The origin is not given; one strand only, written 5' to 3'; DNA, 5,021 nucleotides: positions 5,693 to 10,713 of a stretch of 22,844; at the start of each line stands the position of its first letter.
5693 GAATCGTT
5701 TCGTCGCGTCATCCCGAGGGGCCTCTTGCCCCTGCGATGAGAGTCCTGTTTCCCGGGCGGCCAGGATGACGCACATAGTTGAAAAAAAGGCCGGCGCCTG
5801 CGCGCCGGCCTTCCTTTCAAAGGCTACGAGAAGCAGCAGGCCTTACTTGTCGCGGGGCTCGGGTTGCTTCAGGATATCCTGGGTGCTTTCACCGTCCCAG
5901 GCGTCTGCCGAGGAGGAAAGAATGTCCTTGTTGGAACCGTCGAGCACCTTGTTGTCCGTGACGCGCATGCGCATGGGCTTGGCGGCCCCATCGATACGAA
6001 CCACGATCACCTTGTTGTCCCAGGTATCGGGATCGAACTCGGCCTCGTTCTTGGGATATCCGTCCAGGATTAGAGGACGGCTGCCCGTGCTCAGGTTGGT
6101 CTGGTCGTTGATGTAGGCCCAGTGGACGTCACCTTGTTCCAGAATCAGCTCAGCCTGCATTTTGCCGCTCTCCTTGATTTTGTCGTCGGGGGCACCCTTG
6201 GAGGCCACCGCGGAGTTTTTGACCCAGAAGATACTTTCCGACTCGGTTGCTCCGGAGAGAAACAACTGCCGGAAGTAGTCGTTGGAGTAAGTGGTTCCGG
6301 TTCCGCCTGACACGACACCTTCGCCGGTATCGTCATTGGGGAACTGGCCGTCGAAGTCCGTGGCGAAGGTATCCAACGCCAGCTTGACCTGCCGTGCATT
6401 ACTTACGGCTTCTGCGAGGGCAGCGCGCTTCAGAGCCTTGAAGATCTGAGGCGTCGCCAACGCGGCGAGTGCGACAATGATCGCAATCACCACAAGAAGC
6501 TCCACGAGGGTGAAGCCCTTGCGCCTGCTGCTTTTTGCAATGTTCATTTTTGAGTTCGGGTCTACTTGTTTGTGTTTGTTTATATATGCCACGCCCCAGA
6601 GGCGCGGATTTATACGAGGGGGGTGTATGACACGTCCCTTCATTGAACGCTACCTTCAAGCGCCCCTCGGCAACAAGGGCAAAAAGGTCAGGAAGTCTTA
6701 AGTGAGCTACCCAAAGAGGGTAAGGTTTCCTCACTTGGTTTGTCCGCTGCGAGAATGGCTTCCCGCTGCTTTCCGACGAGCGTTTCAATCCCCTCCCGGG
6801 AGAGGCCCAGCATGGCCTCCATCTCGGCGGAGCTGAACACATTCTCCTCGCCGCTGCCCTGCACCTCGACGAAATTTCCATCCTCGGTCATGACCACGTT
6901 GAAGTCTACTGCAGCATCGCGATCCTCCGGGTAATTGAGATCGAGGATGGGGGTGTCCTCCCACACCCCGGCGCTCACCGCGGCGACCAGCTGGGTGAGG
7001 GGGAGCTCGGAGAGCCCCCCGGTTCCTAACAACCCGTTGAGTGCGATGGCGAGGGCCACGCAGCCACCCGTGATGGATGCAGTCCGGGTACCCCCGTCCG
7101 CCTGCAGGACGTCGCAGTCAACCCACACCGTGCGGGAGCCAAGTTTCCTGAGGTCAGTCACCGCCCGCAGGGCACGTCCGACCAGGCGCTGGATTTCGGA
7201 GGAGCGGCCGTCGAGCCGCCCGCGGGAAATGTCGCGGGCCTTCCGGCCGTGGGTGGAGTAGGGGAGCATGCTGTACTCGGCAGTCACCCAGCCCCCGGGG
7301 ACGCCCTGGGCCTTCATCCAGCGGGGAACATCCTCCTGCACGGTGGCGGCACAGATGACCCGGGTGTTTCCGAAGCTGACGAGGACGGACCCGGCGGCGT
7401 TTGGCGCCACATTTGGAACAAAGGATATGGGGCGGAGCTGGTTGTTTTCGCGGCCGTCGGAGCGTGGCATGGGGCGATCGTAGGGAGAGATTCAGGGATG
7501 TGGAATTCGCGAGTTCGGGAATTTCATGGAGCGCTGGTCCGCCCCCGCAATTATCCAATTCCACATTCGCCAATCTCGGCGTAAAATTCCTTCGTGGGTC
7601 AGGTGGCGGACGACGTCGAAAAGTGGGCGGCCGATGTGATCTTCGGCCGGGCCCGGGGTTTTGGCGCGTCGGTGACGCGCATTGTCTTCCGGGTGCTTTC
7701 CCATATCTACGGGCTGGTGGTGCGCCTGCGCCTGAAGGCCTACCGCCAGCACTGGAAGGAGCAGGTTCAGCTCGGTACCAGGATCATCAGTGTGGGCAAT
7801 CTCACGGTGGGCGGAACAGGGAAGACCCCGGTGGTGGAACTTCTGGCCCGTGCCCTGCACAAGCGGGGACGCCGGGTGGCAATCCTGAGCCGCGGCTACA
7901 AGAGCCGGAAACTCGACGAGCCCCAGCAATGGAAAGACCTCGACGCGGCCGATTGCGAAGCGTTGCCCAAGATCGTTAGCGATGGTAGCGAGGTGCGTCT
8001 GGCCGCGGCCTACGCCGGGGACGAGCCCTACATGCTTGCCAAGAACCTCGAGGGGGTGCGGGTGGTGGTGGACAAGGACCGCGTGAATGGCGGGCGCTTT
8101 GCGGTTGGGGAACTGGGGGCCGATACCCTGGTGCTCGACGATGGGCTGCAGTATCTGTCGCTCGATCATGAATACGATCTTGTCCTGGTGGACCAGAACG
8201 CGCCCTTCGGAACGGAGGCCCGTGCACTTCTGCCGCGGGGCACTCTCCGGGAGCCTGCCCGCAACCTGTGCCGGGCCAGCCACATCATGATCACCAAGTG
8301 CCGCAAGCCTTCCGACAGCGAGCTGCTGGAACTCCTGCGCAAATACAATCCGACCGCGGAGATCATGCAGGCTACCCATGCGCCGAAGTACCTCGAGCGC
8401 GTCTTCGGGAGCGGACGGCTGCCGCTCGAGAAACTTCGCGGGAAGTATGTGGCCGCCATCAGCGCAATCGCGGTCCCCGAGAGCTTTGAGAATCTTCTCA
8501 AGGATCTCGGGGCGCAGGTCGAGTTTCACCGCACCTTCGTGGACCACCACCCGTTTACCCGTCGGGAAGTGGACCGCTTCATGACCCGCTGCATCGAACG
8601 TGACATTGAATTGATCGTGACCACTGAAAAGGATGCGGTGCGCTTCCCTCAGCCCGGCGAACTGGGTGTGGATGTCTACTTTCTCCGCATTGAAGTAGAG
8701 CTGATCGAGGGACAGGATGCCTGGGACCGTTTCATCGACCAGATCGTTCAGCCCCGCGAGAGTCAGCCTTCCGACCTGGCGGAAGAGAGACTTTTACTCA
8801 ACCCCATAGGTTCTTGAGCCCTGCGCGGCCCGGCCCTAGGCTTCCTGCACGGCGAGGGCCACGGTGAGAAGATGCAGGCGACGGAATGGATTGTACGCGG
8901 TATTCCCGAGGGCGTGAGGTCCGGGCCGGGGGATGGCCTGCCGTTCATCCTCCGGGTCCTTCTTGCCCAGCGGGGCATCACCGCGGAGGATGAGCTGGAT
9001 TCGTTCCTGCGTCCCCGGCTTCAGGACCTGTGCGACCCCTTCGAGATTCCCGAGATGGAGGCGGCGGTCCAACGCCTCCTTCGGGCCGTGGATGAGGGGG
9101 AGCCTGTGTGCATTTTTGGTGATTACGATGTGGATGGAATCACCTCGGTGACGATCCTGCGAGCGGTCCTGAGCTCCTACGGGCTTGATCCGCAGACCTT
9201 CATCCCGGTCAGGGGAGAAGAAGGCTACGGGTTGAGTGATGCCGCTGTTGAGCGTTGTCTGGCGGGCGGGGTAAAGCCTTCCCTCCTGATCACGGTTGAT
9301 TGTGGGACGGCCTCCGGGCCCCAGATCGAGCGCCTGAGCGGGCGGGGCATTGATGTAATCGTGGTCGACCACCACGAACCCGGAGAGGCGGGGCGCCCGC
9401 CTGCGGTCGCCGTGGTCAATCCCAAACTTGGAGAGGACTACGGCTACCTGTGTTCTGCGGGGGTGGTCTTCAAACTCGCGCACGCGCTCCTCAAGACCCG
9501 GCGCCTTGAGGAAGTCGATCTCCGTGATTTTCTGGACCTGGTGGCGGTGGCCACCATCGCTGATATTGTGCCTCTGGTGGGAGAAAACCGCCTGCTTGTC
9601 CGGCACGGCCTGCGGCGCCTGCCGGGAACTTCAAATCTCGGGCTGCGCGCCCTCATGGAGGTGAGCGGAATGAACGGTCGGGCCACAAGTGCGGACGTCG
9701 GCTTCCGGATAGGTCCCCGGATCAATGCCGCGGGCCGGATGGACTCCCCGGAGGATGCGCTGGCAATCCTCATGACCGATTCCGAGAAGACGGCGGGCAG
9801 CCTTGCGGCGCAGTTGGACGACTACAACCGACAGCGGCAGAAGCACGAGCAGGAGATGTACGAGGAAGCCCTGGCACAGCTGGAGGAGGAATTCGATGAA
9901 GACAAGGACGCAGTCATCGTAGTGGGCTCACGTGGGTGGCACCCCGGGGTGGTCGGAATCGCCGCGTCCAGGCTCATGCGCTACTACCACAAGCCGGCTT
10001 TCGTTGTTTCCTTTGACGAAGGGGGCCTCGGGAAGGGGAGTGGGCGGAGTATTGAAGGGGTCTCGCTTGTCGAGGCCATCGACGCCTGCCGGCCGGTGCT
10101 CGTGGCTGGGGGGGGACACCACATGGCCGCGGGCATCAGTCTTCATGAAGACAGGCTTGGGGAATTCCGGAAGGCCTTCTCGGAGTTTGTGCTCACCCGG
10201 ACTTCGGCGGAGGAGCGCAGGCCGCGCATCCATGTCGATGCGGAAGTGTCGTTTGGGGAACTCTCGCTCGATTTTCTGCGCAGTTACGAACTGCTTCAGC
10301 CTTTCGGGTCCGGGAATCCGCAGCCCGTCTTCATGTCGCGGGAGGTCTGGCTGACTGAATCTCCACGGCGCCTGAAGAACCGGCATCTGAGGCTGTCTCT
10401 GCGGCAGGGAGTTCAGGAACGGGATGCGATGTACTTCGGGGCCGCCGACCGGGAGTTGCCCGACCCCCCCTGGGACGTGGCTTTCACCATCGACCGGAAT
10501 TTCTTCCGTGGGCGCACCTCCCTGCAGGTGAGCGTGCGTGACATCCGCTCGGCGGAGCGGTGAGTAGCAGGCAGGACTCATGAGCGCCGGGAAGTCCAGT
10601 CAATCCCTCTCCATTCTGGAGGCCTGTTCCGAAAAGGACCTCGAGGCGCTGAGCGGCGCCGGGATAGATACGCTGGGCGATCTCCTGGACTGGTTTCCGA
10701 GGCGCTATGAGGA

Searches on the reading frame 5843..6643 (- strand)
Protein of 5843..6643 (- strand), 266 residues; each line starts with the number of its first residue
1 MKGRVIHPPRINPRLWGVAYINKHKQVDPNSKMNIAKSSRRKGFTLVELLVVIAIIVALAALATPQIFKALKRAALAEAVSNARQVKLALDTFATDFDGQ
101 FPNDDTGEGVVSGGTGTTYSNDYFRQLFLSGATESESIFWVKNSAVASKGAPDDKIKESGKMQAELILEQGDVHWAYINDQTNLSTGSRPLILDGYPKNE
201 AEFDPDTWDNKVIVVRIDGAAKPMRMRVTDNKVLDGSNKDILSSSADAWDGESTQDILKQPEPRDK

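Call 60: search_protein_families(library=pfam, proteins=[window:5843-6643:-], max_evalue=0.001)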
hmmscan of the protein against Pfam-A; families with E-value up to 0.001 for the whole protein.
window:5843-6643:- (266 aa): 1 family
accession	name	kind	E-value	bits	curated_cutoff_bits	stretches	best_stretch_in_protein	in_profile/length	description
PF07963.17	N_methyl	-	1.2e-07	31.4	21.2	1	39-63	2-26/27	Prokaryotic N-terminal methylation motif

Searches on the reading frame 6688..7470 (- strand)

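Call 60: search_protein_families(library=pfam, proteins=[window:6688-7470:-], max_evalue=0.001)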
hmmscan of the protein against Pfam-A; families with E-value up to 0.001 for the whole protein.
window:6688-7470:- (260 aa): 2 families
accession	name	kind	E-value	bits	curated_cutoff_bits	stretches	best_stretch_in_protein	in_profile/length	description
PF01138.27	RNase_PH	-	9.4e-30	104.1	25.5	1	11-143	1-127/130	3' exoribonuclease family, domain 1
PF03725.20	RNase_PH_C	-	1.6e-11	44.4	20.8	1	161-226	2-66/67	3' exoribonuclease family, domain 2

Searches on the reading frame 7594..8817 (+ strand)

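Call 60: search_protein_families(library=pfam, proteins=[window:7594-8817:+], max_evalue=0.001)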
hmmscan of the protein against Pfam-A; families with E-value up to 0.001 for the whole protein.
window:7594-8817:+ (407 aa): 1 family
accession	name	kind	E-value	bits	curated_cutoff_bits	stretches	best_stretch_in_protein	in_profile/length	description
PF02606.20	LpxK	-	1.2e-77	261.7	27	1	30-385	3-327/328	Tetraacyldisaccharide-1-P 4'-kinase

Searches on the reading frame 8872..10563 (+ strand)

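Call 4: search_protein_families(library=pfam, proteins=[window:8872-10563:+], max_evalue=0.01)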
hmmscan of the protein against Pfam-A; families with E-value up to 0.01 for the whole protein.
window:8872-10563:+ (563 aa): 3 families
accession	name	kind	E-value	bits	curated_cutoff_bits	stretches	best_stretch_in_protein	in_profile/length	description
PF17768.7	RecJ_OB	-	1.2e-24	86.8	27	1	455-557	1-107/107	RecJ OB domain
PF01368.27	DHH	-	1.6e-21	77.3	28.1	1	79-228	2-125/125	DHH family, N-terminal domain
PF02272.25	DHHA1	-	7.1e-16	59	25.9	1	348-440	4-100/102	DHHA1 domain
